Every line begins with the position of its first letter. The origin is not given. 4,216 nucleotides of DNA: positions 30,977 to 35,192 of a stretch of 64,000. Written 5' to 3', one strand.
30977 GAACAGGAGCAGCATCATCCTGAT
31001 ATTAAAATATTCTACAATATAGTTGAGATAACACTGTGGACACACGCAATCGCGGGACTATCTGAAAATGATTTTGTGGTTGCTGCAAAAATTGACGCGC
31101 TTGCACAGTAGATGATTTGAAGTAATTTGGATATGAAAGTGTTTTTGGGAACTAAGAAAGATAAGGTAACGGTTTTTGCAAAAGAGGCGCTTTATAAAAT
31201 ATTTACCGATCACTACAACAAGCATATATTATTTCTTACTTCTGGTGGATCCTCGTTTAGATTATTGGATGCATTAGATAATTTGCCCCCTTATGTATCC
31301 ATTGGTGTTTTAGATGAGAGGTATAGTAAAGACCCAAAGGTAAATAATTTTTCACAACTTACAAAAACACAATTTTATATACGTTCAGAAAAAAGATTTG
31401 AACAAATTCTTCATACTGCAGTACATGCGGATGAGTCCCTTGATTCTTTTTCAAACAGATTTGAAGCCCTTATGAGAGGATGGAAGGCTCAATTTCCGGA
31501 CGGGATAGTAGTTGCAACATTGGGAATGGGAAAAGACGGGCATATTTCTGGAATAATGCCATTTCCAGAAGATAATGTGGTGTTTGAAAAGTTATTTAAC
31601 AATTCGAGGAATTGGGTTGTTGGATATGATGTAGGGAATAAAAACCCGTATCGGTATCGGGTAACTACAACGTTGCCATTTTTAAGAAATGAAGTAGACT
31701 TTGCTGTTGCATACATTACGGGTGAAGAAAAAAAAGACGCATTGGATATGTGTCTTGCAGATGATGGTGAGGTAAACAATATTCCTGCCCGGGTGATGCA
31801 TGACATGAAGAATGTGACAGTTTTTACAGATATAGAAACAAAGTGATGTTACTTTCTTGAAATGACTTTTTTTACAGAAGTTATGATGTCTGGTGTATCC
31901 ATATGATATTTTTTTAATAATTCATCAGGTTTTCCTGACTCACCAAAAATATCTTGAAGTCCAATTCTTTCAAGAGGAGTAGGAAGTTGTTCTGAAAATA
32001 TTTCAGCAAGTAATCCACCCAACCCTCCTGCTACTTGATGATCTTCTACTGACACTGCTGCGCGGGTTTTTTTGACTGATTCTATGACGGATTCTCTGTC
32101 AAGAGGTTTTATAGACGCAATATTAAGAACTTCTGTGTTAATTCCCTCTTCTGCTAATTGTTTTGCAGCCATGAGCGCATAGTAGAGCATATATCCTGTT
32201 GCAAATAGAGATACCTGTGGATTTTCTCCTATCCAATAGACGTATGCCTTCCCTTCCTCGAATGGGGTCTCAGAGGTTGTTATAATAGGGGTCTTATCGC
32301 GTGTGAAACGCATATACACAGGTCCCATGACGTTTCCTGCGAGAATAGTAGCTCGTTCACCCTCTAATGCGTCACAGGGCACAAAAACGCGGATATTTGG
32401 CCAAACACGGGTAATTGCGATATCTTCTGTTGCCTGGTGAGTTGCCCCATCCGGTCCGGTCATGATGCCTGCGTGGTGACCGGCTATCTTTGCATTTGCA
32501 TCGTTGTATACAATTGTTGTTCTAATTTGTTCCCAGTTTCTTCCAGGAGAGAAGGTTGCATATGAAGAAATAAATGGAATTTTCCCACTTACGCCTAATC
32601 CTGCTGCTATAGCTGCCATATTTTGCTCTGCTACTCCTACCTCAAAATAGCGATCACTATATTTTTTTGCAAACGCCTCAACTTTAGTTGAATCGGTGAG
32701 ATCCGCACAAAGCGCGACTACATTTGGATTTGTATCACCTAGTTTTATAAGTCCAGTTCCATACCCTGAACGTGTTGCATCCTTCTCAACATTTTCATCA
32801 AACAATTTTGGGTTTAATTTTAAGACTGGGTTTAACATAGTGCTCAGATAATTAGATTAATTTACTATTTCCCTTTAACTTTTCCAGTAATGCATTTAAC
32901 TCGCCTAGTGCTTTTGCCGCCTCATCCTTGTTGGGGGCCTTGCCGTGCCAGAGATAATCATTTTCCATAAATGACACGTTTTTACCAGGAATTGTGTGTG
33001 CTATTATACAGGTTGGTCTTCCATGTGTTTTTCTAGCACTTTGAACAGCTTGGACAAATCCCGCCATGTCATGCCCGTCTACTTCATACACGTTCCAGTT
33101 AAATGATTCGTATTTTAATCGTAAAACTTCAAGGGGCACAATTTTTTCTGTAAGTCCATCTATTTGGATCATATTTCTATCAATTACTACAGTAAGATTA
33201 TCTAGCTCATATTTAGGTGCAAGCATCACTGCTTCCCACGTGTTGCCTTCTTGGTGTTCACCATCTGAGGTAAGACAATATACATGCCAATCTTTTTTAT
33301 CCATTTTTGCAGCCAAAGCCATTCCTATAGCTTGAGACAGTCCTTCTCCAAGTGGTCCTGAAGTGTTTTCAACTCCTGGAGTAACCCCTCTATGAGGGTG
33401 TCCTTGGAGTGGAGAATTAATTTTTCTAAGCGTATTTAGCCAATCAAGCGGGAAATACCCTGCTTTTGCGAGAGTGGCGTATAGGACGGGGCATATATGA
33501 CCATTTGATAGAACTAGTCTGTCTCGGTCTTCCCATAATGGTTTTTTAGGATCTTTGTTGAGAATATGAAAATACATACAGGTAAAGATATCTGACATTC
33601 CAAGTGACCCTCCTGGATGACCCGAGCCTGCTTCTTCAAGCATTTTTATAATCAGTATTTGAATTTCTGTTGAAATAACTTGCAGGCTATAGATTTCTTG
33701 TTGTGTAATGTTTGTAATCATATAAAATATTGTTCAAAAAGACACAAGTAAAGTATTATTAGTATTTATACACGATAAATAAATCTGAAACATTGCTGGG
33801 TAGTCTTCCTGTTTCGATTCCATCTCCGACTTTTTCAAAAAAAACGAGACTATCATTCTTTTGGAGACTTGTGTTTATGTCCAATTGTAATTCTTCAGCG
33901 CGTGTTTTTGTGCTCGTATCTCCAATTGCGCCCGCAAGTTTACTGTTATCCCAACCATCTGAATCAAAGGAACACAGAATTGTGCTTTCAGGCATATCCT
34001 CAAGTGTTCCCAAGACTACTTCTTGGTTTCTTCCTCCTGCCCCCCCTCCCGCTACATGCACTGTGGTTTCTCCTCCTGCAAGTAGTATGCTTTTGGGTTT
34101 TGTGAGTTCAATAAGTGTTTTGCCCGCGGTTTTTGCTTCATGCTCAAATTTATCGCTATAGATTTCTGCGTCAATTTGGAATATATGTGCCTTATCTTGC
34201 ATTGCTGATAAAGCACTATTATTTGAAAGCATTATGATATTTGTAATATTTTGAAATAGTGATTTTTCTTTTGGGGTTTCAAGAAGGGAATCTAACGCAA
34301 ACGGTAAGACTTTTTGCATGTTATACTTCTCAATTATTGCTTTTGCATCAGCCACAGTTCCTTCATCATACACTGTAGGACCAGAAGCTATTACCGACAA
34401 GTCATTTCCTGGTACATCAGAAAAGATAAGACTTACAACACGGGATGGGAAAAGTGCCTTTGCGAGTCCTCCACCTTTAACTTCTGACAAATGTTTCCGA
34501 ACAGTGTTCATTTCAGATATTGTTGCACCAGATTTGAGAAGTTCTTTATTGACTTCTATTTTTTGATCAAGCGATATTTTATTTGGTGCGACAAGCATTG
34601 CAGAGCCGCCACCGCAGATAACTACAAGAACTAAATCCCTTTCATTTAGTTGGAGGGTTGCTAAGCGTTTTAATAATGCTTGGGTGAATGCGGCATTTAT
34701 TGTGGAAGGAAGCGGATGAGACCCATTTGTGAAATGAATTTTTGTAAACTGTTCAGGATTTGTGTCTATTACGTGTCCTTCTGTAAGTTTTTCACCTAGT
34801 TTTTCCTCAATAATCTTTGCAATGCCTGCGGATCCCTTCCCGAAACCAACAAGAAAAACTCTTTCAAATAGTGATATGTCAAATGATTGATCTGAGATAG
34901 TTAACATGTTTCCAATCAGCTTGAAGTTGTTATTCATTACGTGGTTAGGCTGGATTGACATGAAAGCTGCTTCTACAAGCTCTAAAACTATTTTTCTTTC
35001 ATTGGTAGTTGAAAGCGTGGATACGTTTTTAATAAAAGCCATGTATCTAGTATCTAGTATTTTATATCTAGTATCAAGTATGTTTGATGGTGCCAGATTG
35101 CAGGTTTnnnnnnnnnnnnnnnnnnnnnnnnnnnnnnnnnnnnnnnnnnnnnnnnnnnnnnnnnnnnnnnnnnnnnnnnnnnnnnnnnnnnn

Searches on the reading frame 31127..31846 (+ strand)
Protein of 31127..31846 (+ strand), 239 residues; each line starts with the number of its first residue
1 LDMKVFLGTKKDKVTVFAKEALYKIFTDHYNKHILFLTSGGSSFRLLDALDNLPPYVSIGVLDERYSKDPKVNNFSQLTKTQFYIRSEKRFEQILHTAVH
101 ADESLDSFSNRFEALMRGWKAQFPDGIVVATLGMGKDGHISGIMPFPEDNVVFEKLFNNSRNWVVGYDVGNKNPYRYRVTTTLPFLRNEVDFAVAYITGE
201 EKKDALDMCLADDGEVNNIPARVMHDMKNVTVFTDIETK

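Call 43: search_protein_families(library=pfam, proteins=[window:31127-31846:+], max_evalue=0.00001)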
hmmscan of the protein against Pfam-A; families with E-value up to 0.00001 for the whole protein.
window:31127-31846:+ (239 aa): 1 family
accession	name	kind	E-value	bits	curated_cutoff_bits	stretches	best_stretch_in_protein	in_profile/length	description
PF01182.26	Glucosamine_iso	-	4.5e-14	53.3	27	1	56-229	58-221/225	Glucosamine-6-phosphate isomerases/6-phosphogluconolactonase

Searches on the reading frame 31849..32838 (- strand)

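Call 43: search_protein_families(library=pfam, proteins=[window:31849-32838:-], max_evalue=0.00001)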
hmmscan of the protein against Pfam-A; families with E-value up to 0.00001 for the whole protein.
window:31849-32838:- (329 aa): 3 families
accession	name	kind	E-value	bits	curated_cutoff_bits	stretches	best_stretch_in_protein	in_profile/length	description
PF02779.29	Transket_pyr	-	1.3e-34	119.8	27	1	21-183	4-172/174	Transketolase, pyrimidine binding domain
PF02780.25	Transketolase_C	-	9.5e-30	103.5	25.9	1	204-318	7-124/124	Transketolase, C-terminal domain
PF22613.1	Transketolase_C_1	-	4.6e-08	33.7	27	1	199-313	3-112/113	Transketolase-like TK C-terminal domain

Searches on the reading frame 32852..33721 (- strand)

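Call 43: search_protein_families(library=pfam, proteins=[window:32852-33721:-], max_evalue=0.00001)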
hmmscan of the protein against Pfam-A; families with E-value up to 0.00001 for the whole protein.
window:32852-33721:- (289 aa): 3 families
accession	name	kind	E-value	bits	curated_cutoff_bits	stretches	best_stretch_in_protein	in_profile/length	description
PF00456.26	Transketolase_N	-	1.5e-60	205.4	22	1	18-270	7-270/334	Transketolase, thiamine diphosphate binding domain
PF13292.11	DXP_synthase_N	-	4.3e-09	36.5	21.2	1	8-187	13-175/274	1-deoxy-D-xylulose-5-phosphate synthase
PF00676.26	E1_dh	-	6.9e-07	29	22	1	118-231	97-209/300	Dehydrogenase E1 component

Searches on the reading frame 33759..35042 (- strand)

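Call 43: search_protein_families(library=pfam, proteins=[window:33759-35042:-], max_evalue=0.00001)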
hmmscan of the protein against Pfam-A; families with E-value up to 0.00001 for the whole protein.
window:33759-35042:- (427 aa): 2 families
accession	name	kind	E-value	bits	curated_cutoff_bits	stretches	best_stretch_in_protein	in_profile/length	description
PF13660.11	DUF4147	-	3.3e-67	226.8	23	1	20-254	3-233/234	Domain of unknown function (DUF4147)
PF05161.18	MOFRL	-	7.2e-25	87.7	28.3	1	319-420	2-106/106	MOFRL family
